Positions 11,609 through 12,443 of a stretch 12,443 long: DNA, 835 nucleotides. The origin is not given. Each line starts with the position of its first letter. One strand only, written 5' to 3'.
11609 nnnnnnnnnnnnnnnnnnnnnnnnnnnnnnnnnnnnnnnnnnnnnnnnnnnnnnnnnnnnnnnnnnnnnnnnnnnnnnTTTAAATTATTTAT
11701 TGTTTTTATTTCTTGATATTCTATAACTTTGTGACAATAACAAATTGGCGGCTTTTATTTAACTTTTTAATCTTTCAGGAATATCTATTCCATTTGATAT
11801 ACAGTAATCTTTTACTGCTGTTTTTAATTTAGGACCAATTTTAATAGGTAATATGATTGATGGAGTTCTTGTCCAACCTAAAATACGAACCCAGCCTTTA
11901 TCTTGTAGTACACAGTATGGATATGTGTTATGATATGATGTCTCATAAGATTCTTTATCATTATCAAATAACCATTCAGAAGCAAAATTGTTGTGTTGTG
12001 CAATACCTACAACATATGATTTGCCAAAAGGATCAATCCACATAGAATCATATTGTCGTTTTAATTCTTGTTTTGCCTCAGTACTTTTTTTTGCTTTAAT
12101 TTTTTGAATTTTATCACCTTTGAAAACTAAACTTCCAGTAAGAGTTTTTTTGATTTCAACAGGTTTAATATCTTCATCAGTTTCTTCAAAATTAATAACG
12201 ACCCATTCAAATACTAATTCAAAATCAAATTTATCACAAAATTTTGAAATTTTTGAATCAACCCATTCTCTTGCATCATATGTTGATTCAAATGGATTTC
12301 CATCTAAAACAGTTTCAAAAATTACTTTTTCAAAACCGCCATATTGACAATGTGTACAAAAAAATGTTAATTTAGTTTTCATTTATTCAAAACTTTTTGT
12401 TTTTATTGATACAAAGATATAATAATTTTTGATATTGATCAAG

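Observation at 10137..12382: Co-oriented cassette: T4-type Pnkp (end-healing kinase/phosphatase), a ParB-like nuclease and an unknown 207-aa protein. Candidate nucleic-acid repair or counter-defence module.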

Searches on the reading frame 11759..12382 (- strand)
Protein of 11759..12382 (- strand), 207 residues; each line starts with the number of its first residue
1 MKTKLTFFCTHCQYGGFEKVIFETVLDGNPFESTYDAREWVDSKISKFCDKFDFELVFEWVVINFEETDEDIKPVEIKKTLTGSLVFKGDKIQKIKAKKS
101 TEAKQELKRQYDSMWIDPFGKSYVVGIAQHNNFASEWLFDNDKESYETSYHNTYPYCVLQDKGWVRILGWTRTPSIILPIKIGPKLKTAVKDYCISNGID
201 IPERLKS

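Call 3: search_protein_families(library=pfam, proteins=[window:11759-12382:-], max_evalue=0.1)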
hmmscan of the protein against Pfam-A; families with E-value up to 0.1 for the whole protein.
window:11759-12382:- (207 aa): 0 families

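Call 4: search_protein_families(library=phrogs, proteins=[window:11759-12382:-], max_evalue=0.1)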
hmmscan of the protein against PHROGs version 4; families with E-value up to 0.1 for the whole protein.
window:11759-12382:- (207 aa): 1 family
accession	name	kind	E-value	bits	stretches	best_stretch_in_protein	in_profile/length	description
phrog_31560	-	unknown function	0.02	15.3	1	110-163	170-223/280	-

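Call 5: find_homologous_proteins(query=window:11759-12382:-, max_evalue=0.01)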
Query window:11759-12382:- (207 aa): 15 proteins with E <= 0.01 among 73 candidates.
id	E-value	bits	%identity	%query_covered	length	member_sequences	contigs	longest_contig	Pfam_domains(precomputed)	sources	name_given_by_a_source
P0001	2.9e-139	480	100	100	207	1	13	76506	-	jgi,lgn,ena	jgi:hypothetical protein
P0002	7.0e-107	374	77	100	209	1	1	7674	-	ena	-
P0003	9.0e-103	360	76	100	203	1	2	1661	-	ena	-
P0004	1.5e-95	337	68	100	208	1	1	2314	-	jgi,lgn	-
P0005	1.0e-90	321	66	100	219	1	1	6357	-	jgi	jgi:hypothetical protein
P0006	1.0e-88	314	66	100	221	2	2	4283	-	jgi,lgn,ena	-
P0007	8.8e-87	308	66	100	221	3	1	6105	-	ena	-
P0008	1.4e-70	255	56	100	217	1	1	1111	-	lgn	-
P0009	9.9e-57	210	40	100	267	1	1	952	-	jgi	-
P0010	7.8e-54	200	48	100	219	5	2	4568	-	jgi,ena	-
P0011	3.3e-53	198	46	100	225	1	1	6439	-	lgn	-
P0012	2.6e-52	195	45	100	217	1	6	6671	-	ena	-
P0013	3.0e-52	195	39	100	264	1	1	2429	-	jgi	jgi:hypothetical protein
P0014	8.5e-48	181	82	43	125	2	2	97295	-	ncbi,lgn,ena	-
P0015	1.9e-45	173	40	98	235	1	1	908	-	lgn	-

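Call 6: search_solved_structures(query=window:11759-12382:-, max_evalue=10)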
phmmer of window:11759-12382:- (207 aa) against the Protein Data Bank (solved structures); distinct sequences matched with E-value up to 10: 5.
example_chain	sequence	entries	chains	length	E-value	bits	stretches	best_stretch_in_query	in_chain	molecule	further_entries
5a2u_A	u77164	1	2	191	0.061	16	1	40-97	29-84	COMPLEMENT REGULATOR ACQUIRING PROTEIN 1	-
1w33_A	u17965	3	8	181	0.073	15.8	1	43-97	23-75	BBCRASP-1 | COMPLEMENT REGULATOR-ACQUIRING SURFACE PROTEIN 1 (CRASP-1)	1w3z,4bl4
7cfv_A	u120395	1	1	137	0.51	13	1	145-193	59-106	Spl DnaX mini-intein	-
7z5a_A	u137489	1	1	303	0.74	12.5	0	3-22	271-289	Endonuclease 8-like 3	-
8b9n_A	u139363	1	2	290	1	12.1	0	3-21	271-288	Endonuclease 8-like 3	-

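Call 10: find_encoding_contigs(protein=P0001, flank=10000, max_places=4)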
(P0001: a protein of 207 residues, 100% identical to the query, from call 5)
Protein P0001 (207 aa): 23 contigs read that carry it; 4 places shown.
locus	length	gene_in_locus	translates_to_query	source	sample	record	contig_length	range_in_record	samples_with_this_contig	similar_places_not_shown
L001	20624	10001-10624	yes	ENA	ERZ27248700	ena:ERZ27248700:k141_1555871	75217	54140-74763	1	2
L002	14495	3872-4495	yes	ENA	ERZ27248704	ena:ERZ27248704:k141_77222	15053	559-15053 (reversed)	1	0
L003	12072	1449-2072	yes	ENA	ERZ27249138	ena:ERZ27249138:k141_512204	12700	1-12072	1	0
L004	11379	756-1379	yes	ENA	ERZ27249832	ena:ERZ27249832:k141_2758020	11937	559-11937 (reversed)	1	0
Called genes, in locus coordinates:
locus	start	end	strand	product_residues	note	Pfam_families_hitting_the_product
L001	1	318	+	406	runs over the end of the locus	-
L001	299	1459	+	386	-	-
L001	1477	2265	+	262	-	-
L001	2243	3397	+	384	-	PF01041:DegT_DnrJ_EryC1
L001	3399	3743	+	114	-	-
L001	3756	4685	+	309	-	PF01370:Epimerase, PF02719:Polysacc_synt_2 (faint), PF04321:RmlD_sub_bind (weak), PF16363:GDP_Man_Dehyd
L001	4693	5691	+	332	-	PF01370:Epimerase, PF02719:Polysacc_synt_2 (weak), PF04321:RmlD_sub_bind, PF16363:GDP_Man_Dehyd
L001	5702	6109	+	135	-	-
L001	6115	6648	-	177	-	PF07460:NUMOD3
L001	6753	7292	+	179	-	-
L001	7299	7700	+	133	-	PF09424:YqeY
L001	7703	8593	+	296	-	-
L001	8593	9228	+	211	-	-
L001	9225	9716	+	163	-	PF05869:Dam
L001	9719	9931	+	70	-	-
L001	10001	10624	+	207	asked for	-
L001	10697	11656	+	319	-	PF13671:AAA_33, PF08645:PNK3P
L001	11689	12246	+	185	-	-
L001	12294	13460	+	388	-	PF13715:CarbopepD_reg_2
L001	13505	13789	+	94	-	-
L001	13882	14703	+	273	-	PF13847:Methyltransf_31 (faint), PF01555:N6_N4_Mtase, PF08241:Methyltransf_11 (faint), PF13649:Methyltransf_25 (faint)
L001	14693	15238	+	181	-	-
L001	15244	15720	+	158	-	-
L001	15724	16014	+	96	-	-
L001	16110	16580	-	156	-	-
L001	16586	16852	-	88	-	-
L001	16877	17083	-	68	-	-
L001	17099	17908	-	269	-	PF20647:DUF6808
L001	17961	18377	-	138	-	-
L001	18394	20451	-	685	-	PF13599:Pentapeptide_4 (faint)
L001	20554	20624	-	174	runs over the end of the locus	?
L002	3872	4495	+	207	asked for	-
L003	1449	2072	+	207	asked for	-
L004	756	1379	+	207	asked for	-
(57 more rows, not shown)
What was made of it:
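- DegT and epimerase genes lie upstream in L001 (call 10).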

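Call 13: find_encoding_contigs(protein=P0014, flank=10000, max_places=2)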
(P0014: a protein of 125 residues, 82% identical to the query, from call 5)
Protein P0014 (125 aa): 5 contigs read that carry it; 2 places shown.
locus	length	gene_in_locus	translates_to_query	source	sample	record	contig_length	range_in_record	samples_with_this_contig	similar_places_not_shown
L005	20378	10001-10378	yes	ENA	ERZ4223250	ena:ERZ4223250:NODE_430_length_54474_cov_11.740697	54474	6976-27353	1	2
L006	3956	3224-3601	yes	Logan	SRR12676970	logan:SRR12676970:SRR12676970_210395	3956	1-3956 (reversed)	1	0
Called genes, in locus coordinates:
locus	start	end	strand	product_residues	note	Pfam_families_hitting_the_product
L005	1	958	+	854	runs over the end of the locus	PF25183:OMP_b-brl_4, PF00593:TonB_dep_Rec_b-barrel (weak)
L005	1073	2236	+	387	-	PF01075:Glyco_transf_9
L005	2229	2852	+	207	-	PF13489:Methyltransf_23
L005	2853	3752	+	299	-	-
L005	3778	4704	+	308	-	PF01370:Epimerase, PF02719:Polysacc_synt_2 (faint), PF04321:RmlD_sub_bind (weak), PF16363:GDP_Man_Dehyd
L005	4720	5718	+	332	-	PF01370:Epimerase, PF04321:RmlD_sub_bind, PF16363:GDP_Man_Dehyd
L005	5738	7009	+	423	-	PF00438:S-AdoMet_synt_N, PF02772:S-AdoMet_synt_M, PF02773:S-AdoMet_synt_C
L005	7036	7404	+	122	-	-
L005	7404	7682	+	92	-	-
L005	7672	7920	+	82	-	-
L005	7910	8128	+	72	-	-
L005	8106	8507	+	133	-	PF09424:YqeY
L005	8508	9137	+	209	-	-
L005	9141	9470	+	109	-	-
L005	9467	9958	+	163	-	PF05869:Dam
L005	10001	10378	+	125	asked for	-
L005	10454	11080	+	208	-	PF09414:RNA_ligase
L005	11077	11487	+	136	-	-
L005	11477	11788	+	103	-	-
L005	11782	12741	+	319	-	PF13671:AAA_33, PF08645:PNK3P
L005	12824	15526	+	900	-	-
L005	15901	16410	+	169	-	PF01555:N6_N4_Mtase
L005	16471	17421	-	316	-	PF02086:MethyltransfD12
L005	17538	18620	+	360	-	PF05265:DUF723, PF14311:DUF4379 (faint), PF05265:DUF723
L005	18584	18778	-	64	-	-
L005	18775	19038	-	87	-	-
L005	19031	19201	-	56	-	-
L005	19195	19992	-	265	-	PF20647:DUF6808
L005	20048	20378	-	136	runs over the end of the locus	-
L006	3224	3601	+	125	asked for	-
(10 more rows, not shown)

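Call 15: find_related_loci(query=A1, collection=viral_contigs, flank=10000)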
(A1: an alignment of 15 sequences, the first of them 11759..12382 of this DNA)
Query A1 (207 aa) in viral_contigs; peptide patterns used: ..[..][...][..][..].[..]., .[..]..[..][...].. (x = any residue, [..] = any of these).
28 stretches matched a pattern; 1 encode a relative of the query (tblastn E <= 1e-3); 1 distinct loci.
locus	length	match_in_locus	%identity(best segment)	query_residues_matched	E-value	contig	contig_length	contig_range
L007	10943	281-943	65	1-207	1e-87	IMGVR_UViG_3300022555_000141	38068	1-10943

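Call 19: predict_structure(alignment_id=A1)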
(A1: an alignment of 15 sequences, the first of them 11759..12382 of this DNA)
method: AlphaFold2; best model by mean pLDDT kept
length: 207 residues; sequences in the alignment: 15
mean_pLDDT: 83.5   pTM: 0.51
mean pLDDT of the five models: 83.5, 81.2, 80.8, 80.7, 80.7
residues with pLDDT >= 90: 106; 70-90: 71; 50-70: 11; < 50: 19
segments of 3 or more residues with pLDDT < 50: 89-107
pLDDT, mean of each block of 10 residues (from residue 1): 94 83 94 90 91 88 93 94 68 36 45 92 87 93 83 84 91 87 90 88 81
secondary structure, 60 per line:
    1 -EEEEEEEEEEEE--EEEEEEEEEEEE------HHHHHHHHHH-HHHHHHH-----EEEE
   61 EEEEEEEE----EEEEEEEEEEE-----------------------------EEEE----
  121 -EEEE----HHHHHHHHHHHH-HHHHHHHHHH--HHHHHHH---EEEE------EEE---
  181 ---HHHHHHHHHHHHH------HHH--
elements in order: E2-13 E16-27 H34-43 H45-51 E57-68 E73-83 E113-116 E122-125 H130-141 H143-152 H155-161 E165-168 E175-177 H184-196
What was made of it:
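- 11759..12382 (-): p207: 207-aa protein of unknown function. N-domain covers aa 1-88 (nt 12119-12382). A Lys-rich disordered linker covers aa 89-107 (nt 12062-12118). C-domain covers aa 108-207 (nt 11762-12061) and carries the motifs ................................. AF2 model with mean pLDDT 83.5, two domains and a linker with pLDDT below 50 (call 19).
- On ATP-dependent RNA/DNA ligase (nucleotidyltransferase) - considered for p207: Two domains of about 90-100 aa (call 19).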

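Call 24: search_solved_structures(query=A1, max_evalue=10)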
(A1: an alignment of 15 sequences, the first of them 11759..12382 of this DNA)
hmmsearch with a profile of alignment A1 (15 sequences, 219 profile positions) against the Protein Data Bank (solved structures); distinct sequences matched with E-value up to 10: 1.
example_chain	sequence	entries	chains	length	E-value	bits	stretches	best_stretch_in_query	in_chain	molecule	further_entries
3win_A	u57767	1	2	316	0.4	13.4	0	47-158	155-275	HA1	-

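Call 26: search_protein_representatives(alignment_id=A1)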
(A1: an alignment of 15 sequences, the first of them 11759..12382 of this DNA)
Query: 15 sequences, 219 profile positions. Proteins with E-value up to 0.001 (for the whole library): 157; up to 1e-10: 73; up to 1e-30: 44. The best 150 are listed.
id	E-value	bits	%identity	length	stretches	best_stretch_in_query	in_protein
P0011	3.7e-94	330.6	-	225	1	1-219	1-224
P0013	3.2e-88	311.2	-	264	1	1-219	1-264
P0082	2.5e-71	256.0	-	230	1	2-219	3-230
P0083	2.8e-71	255.9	-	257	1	2-218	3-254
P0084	7.7e-71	254.4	-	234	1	2-219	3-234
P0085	1.2e-70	253.8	-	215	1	1-219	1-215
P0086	1.0e-69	250.7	-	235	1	1-218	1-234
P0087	4.0e-69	248.8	-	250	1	1-219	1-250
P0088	1.0e-66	241.0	-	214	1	1-218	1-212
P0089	2.0e-66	240.0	-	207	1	2-217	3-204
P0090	1.2e-64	234.2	-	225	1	1-219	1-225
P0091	7.8e-64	231.5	-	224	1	1-218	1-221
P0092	7.9e-64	231.5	-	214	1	2-211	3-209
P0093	2.4e-63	229.9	-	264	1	1-218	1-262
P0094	5.7e-63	228.7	-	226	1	1-219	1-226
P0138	1.3e-14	70.6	-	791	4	115-177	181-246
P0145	4.7e-12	62.2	-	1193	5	116-176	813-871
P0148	1.8e-11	60.3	-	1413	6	120-178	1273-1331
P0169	6.9e-08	48.6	-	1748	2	116-181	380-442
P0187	9.1e-07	44.9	-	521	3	116-179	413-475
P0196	3.3e-06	43.1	-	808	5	122-200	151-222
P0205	1.7e-05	40.8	-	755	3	120-203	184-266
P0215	6.9e-05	38.8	-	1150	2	118-176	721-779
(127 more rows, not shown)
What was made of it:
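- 11759..12382 (-): 157 representatives in the profile search (call 26).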

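Call 27: search_protein_families(library=pfam, proteins=[P0138, P0145, P0148, P0169, P0187, P0196, P0205, P0215], max_evalue=0.001)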
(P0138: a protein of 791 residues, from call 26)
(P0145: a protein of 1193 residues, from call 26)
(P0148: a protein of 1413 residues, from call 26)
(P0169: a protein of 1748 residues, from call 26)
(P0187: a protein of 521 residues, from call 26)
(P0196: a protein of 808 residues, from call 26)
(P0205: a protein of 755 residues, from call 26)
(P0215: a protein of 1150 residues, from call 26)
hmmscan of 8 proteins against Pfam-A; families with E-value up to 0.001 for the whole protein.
P0138 (791 aa): 0 families

P0145 (1193 aa): 0 families

P0148 (1413 aa): 0 families

P0169 (1748 aa): 1 family
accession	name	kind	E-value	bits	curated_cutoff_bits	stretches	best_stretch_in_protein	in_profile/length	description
PF00156.33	Pribosyltran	-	0.00017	21.4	26.3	1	296-341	68-114/158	Phosphoribosyl transferase domain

P0187 (521 aa): 0 families

P0196 (808 aa): 1 family
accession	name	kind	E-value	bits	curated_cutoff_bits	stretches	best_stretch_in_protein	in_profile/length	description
PF21268.3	Helic-prim_T7_N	-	0.00013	22.5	27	0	408-450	8-55/59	Bacteriophage T7 DNA helicase/primase, N-terminal a+b fold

P0205 (755 aa): 0 families

P0215 (1150 aa): 1 family
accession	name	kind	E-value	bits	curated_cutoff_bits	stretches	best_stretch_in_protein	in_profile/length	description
PF01028.25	Topoisom_I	-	3.1e-26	92.6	23.7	1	479-687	7-202/228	Eukaryotic DNA topoisomerase I, catalytic core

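Call 40: fold_search(model_id=the predicted structure, library=viral)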
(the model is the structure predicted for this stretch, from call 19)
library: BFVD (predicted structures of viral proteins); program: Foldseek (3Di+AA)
matches with E <= 10: 448; with E <= 0.001: 0
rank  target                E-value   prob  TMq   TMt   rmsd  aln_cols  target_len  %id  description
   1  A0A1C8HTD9            2.4e-02  0.93  0.24  0.39   6.3       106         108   14  (no name in the UniProt tables at hand)
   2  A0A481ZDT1            3.3e-02  0.14  0.16  0.10  22.0       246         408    8  Uncharacterized protein [Pithovirus LCPAC401]
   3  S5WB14                9.3e-02  0.63  0.22  0.31   5.3        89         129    8  Uncharacterized protein [Pseudomonas phage PaBG]
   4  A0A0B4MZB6            9.8e-02  0.85  0.20  0.40  14.0        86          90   14  Uncharacterized protein [Streptococcus phage SOCP]
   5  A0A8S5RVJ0            1.2e-01  0.60  0.23  0.33  10.6       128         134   12  Uncharacterized protein [Siphoviridae sp. ctHip2]
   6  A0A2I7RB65            1.2e-01  0.84  0.23  0.51   4.6        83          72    6  (no name in the UniProt tables at hand)
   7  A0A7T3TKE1            1.8e-01  0.60  0.22  0.35   8.3        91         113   10  (no name in the UniProt tables at hand)
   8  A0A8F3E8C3            2.1e-01  0.12  0.16  0.22  19.6       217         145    8  (no name in the UniProt tables at hand)
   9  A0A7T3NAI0            2.2e-01  0.38  0.20  0.25   7.7        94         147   14  (no name in the UniProt tables at hand)
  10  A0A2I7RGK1            2.3e-01  0.35  0.18  0.40   6.0        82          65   17  (no name in the UniProt tables at hand)
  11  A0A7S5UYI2            2.5e-01  0.77  0.23  0.45   4.7        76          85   14  (no name in the UniProt tables at hand)
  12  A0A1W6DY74            2.6e-01  0.82  0.29  0.25   4.9       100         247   10  Uncharacterized protein [Aeromonas phage phiA8-29]
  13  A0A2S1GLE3            2.6e-01  0.51  0.22  0.35   6.0        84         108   10  (no name in the UniProt tables at hand)
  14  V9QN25                2.8e-01  0.20  0.17  0.27  14.3       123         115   13  Uncharacterized protein [Ostreid herpesvirus 1]
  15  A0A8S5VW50            3.0e-01  0.11  0.20  0.18  22.1       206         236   12  (no name in the UniProt tables at hand)
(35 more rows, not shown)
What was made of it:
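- The best BFVD match has E=0.024, to an uncharacterised protein (call 40).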

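Call 42: find_homologous_proteins(query=L007:1011-1640:+, max_evalue=1e-10)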
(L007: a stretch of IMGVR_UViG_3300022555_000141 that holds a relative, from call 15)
Query L007:1011-1640:+ (209 aa): 4699 proteins with E <= 1e-10 among 4754 candidates; the best 120 are listed.
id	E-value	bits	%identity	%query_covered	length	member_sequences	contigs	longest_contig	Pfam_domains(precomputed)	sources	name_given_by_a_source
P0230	1.8e-120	419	87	100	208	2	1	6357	PF09414.16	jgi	jgi:hypothetical protein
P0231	4.5e-119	414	87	100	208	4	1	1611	PF09414.16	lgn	-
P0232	1.4e-113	396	82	100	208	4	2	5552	PF09414.16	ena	-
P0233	3.5e-113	395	89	90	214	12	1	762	PF09414.16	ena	-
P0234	5.0e-111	388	80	98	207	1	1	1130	PF09414.16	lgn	-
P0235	8.8e-109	380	78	100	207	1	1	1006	PF09414.16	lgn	-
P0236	4.1e-105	368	77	98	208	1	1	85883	PF09414.16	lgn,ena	-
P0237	1.5e-104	366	75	99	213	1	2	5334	PF09414.16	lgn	-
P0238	3.4e-102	359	76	98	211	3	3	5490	PF09414.16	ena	-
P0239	4.0e-102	359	72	99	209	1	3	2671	PF09414.16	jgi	jgi:hypothetical protein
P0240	2.5e-101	356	75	99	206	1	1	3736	PF09414.16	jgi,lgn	jgi:hypothetical protein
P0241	1.9e-100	353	75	98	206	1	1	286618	PF09414.16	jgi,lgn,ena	-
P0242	2.8e-100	353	73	100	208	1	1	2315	PF09414.16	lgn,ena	-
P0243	8.9e-100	351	74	98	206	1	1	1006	PF09414.16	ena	-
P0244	1.2e-99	350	74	98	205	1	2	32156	PF09414.16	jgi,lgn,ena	-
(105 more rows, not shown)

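Call 45: search_dna_similar(query=window:11759-12382:-, collection=phages, mode=protein, max_rows=15, max_evalue=0.01)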
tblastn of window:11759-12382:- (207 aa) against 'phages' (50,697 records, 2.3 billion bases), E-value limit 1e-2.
No match.

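Call 47: search_solved_structures(query=L007:1011-1640:+, max_evalue=0.01, show_alignments=1)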
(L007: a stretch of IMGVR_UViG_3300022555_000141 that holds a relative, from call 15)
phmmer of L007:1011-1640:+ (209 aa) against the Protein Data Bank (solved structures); distinct sequences matched with E-value up to 0.01: 0.

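Call 50: search_protein_families(library=ncbifam, proteins=[window:11759-12382:-, L007:1011-1640:+], max_evalue=0.01)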
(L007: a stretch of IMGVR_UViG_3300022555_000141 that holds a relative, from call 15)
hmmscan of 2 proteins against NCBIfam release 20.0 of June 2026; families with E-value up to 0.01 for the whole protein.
window:11759-12382:- (207 aa): 0 families

L007:1011-1640:+ (209 aa): 0 families

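Call 51: search_protein_families(library=pfam, proteins=[L007:1011-1640:+, L005:11077-11487:+, L007:2634-2939:+, L007:4145-4465:+], max_evalue=0.01)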
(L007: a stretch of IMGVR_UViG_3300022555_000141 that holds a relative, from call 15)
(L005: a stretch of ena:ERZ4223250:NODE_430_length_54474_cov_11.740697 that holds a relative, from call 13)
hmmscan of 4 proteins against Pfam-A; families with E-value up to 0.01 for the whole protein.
L007:1011-1640:+ (209 aa): 1 family
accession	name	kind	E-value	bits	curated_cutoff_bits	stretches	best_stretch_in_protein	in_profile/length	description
PF09414.15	RNA_ligase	-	1.2e-26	94.3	27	1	35-185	1-171/171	RNA ligase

L005:11077-11487:+ (136 aa): 0 families

L007:2634-2939:+ (101 aa): 0 families

L007:4145-4465:+ (106 aa): 0 families

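Call 52: find_encoding_contigs(protein=P0011, flank=7000, max_places=2)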
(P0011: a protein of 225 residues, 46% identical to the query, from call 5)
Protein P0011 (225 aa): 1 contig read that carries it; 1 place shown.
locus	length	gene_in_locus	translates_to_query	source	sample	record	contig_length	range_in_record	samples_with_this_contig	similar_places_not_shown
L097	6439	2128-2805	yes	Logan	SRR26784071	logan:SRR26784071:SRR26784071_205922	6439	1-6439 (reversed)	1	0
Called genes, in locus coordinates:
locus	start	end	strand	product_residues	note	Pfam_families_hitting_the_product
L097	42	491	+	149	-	PF19474:DUF6011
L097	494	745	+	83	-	-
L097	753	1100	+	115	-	-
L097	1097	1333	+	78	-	-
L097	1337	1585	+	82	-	-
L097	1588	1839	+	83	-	-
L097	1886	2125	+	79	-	-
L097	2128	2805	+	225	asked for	-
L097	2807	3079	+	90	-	-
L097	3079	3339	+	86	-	-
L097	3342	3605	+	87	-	-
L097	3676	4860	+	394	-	PF01139:RtcB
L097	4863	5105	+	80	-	-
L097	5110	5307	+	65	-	-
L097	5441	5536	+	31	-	-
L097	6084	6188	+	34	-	-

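Call 53: find_encoding_contigs(protein=P0012, flank=7000, max_places=2)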
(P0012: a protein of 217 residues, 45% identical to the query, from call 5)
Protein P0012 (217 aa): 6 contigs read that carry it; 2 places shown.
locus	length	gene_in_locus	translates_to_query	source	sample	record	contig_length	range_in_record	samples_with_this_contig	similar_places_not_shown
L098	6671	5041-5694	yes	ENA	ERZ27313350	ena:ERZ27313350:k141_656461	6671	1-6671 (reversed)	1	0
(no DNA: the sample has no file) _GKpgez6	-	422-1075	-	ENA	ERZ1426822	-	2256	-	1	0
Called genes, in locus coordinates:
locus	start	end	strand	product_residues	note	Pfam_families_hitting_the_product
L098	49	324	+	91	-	-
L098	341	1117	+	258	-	-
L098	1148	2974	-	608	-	-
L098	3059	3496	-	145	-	PF00011:HSP20, PF17886:ArsA_HSP20 (weak)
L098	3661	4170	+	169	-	PF01467:CTP_transf_like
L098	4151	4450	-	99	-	-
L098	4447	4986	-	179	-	-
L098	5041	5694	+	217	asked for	-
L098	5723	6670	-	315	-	?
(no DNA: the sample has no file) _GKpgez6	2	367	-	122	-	?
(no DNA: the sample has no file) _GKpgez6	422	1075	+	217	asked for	-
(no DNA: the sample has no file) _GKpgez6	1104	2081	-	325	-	PF02739:5_3_exonuc_N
